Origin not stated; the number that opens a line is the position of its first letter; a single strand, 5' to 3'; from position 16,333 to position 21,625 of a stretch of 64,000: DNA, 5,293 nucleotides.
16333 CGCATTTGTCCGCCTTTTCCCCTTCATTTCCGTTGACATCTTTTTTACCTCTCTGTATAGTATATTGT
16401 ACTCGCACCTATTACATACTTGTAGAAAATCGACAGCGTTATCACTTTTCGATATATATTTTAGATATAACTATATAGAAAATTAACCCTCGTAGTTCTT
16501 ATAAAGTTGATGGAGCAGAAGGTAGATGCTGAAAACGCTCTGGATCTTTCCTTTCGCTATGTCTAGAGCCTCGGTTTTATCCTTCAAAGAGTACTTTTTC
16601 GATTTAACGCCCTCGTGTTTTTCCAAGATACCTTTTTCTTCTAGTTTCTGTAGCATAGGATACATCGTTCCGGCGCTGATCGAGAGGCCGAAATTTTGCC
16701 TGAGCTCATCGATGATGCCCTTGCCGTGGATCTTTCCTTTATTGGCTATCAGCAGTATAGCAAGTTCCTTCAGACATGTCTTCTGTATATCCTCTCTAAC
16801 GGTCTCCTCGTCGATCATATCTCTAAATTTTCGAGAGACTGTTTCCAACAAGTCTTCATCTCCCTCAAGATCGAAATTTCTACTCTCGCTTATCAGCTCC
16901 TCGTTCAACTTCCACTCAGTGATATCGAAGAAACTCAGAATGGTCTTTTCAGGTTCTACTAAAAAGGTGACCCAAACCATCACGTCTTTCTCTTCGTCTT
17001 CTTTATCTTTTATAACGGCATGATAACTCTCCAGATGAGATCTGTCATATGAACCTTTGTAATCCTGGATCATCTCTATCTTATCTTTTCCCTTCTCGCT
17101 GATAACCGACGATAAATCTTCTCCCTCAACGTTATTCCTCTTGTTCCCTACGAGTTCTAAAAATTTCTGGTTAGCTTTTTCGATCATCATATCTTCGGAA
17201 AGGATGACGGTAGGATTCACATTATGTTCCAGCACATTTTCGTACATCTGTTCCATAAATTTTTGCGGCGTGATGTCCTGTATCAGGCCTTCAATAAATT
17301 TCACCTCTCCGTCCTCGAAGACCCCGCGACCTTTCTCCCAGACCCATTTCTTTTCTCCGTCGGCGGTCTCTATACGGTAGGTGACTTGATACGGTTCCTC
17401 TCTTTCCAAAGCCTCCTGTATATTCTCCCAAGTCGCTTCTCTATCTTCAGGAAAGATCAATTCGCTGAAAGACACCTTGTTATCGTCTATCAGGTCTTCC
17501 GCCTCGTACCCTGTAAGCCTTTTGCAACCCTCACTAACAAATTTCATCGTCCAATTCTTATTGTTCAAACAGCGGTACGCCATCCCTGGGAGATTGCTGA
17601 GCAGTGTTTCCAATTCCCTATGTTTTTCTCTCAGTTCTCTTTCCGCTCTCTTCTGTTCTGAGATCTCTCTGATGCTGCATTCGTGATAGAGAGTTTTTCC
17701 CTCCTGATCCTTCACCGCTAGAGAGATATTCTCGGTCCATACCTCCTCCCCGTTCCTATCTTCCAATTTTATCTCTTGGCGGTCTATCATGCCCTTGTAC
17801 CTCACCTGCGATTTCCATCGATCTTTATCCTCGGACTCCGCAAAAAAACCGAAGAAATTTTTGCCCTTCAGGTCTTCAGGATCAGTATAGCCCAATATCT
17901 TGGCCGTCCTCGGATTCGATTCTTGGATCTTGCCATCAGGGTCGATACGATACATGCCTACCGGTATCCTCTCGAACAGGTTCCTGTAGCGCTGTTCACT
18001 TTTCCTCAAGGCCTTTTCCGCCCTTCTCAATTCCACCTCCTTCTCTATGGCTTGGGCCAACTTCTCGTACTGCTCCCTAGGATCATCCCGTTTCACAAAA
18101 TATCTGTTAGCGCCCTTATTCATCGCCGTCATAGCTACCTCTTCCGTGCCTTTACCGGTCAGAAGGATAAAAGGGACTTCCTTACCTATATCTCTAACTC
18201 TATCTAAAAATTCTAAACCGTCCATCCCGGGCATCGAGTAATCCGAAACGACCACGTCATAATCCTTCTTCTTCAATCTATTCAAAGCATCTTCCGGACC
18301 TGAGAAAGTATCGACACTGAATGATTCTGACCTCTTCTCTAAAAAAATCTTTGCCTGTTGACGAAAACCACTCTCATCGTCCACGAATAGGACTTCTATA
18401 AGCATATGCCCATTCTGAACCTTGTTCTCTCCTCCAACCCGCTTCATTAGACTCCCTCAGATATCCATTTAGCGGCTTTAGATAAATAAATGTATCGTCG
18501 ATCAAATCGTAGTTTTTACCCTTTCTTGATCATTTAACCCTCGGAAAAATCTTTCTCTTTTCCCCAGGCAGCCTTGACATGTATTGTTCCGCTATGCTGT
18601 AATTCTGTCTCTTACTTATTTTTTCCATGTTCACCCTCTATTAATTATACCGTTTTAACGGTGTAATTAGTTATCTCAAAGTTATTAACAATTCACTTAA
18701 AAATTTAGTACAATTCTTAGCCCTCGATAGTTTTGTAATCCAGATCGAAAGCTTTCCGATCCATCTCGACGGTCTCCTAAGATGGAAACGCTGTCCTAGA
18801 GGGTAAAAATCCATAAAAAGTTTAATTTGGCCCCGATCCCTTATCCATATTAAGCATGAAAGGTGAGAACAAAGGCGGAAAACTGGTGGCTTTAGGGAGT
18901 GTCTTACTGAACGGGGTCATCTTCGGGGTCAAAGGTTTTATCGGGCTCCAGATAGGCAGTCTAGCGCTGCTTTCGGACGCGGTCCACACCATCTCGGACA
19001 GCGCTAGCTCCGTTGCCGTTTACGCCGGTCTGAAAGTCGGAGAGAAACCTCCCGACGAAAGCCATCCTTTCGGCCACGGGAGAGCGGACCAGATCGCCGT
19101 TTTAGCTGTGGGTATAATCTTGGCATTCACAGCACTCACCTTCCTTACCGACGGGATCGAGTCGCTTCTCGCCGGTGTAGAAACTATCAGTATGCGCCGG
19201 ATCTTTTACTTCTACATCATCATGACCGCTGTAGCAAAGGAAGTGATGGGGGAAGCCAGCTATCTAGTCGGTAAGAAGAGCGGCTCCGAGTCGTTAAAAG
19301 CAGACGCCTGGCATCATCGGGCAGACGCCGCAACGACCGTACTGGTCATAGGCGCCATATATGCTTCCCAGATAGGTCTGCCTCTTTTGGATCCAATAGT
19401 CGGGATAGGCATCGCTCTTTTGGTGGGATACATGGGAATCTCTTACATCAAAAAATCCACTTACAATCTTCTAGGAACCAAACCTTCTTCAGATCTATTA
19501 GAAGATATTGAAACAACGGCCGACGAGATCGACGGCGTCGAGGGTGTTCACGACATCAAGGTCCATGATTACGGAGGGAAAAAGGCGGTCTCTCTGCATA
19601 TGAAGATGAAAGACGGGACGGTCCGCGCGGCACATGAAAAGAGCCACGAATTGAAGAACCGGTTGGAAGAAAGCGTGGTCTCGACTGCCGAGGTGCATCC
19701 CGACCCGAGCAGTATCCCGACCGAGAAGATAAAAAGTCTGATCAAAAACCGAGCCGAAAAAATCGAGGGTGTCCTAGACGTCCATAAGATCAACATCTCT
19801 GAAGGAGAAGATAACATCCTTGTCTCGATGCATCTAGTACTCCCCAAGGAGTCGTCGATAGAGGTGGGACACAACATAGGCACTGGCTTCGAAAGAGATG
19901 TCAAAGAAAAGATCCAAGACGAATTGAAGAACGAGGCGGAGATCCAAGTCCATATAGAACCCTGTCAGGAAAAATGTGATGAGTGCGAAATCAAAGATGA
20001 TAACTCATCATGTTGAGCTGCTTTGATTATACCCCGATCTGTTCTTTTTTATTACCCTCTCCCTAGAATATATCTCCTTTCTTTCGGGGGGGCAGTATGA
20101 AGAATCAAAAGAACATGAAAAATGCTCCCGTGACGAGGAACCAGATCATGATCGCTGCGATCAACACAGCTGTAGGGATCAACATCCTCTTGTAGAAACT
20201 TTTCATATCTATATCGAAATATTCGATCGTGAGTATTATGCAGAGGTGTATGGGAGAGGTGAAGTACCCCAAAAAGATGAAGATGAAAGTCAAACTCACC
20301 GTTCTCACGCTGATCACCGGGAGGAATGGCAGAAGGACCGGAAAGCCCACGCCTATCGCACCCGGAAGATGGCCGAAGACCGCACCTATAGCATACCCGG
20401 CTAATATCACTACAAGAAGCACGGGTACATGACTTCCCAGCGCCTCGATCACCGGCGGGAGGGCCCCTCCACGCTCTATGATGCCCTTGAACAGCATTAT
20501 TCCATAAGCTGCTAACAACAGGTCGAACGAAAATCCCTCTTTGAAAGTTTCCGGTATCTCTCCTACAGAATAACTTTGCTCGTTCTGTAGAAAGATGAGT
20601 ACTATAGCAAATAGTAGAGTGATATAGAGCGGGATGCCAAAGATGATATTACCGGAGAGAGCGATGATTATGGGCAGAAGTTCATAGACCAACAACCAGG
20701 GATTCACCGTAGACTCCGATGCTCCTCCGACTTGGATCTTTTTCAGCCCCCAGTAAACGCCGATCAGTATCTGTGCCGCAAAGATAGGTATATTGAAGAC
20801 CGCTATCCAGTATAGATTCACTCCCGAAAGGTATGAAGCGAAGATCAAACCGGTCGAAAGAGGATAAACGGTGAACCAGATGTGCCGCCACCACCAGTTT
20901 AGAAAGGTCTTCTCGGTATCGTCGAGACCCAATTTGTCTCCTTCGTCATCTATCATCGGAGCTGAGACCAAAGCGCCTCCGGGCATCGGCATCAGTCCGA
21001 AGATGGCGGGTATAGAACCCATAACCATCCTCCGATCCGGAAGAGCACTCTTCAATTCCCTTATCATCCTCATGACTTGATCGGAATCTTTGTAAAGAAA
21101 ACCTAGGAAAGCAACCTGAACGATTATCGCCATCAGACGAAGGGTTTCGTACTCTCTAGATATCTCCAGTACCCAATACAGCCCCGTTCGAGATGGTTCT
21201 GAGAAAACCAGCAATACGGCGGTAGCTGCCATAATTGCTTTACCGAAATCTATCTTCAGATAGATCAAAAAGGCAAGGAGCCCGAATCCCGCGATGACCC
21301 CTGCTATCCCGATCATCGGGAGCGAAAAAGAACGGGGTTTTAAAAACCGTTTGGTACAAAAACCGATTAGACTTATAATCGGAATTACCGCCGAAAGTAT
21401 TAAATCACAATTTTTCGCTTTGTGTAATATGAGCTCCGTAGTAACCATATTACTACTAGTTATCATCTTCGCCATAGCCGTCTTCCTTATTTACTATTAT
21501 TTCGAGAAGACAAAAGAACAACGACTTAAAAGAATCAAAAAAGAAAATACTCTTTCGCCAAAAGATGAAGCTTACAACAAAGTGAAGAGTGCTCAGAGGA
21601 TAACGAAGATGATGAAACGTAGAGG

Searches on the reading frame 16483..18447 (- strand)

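Call 47: search_protein_families(library=ncbifam, proteins=[window:16483-18447:-], max_evalue=1e-10)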
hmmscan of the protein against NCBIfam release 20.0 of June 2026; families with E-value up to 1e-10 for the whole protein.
window:16483-18447:- (654 aa): 35 families (the best 25 are shown)
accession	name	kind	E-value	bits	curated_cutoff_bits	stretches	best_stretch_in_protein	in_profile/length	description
TIGR00229.1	sensory_box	domain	9.1e-41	138.9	22.9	2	148-272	1-126/126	PAS domain S-box protein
NF007298.0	PRK09776.1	equivalog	6.2e-21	74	1135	1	140-399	290-548/1111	diguanylate cyclase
NF053781.1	cdiGMPphdstlr2612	equivalog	6.4e-21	73.8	1600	1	252-400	432-580/1268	Tlr1612 family c-di-GMP phosphodiesterase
NF052313.1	T9SS_RR_PorX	equivalog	9.6e-19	67.5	300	1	18-159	2-139/513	T9SS response regulator signal transducer PorX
NF041777.1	sens_FixL_Rhizob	equivalog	9.8e-19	67.3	850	0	297-403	15-119/485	sensor protein FixL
NF053512.1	nitric_RR_NosR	exception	9.9e-19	67.6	400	1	19-150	1-130/422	response regulator c-di-GMP phosphodiesterase, NosR family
NF047874.1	MASE3_PAS_HK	subfamily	6.1e-18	64.9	560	1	134-276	247-385/655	MASE3 domain-containing sensor histidine kinase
NF006900.1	PRK09390.1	equivalog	9.6e-18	64.4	255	1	19-160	7-146/203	response regulator FixJ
NF052573.1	HisKinEspAMyxo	equivalog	1.3e-17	63.1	1400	0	305-456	156-310/755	serine histidine kinase EspA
NF041880.1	EPS_EpsF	equivalog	1.5e-15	56.7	900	1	45-274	23-269/492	response regulator EpsF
NF001965.0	PRK00742.1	subfamily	3.6e-15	56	293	1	15-152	2-140/357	chemotaxis-specific protein-glutamate methyltransferase CheB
TIGR01818.1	ntrC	equivalog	3.6e-14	52.4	558.6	1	19-145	1-125/463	nitrogen regulation protein NR(I)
NF007935.0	PRK10651.1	equivalog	4.3e-14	52.2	250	1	18-141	8-131/216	two-component system response regulator NarL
NF051870.1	NAssimRespRegNtrX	equivalog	1e-13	51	600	1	18-157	3-141/452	nitrogen assimilation response regulator NtrX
NF007005.1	PRK09468.1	equivalog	1.1e-13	51.2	331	1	18-134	5-119/237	osmolarity response regulator transcription factor OmpR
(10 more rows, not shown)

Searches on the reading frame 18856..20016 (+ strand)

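Call 47: search_protein_families(library=ncbifam, proteins=[window:18856-20016:+], max_evalue=1e-10)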
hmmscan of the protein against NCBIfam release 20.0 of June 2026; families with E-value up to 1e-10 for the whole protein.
window:18856-20016:+ (386 aa): 10 families
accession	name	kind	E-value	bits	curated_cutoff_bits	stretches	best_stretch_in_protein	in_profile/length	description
TIGR01297.1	CDF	superfamily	5.2e-62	209.7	82.35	1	12-284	5-282/285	cation diffusion facilitator family transporter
NF033615.1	CDF_MamM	equivalog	3.6e-44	151.1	350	1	11-281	11-283/290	magnetosome biogenesis CDF transporter MamM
NF033616.1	CDF_MamB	equivalog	1.7e-37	129.4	350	1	22-280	19-277/284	magnetosome biogenesis CDF transporter MamB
NF050169.1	CatEfflxFieF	equivalog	6.9e-34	117.4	420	1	11-284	7-281/282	cation efflux pump FieF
NF052602.1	Zn_efflux_Cdf31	equivalog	1.1e-33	117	460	1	12-290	10-295/299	CDF family zinc efflux transporter Cdf31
NF052621.1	MngEfTpMntE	equivalog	6.7e-33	114.3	500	1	11-275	5-271/293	manganese efflux transporter MntE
NF007064.0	PRK09509.1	equivalog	2e-28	99.3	447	1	12-290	13-292/300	CDF family cation-efflux transporter FieF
NF040994.1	MamV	equivalog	3.9e-20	72.2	500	1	26-274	28-275/319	CDF transporter MamV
NF002923.0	PRK03557.1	equivalog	3.9e-15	55.9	408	1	29-251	38-259/313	CDF family zinc transporter ZitB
NF033827.1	CDF_efflux_DmeF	equivalog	7.9e-14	51.7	250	0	144-252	175-281/309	CDF family Co(II)/Ni(II) efflux transporter DmeF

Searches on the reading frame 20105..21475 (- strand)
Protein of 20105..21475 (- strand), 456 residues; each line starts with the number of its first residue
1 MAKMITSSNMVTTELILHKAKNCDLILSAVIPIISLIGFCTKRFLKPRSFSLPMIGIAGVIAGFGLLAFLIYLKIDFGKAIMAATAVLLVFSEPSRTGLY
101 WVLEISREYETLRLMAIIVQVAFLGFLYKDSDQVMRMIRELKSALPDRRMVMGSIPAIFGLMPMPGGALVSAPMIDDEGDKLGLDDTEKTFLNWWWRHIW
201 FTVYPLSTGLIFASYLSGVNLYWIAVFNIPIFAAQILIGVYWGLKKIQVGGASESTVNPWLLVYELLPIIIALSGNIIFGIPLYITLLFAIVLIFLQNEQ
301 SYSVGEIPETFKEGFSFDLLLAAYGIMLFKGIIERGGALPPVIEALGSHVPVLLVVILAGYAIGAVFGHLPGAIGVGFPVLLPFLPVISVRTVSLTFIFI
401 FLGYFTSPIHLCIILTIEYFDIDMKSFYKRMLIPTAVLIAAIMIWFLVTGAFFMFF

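Call 47: search_protein_families(library=ncbifam, proteins=[window:20105-21475:-], max_evalue=1e-10)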
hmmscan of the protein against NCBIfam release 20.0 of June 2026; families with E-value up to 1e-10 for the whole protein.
window:20105-21475:- (456 aa): 1 family
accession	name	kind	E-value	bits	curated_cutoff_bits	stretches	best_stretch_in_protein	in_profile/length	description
TIGR00529.1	AF0261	hypoth_equivalog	3.1e-52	178.2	378.4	1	61-447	6-385/387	TIGR00529 family membrane protein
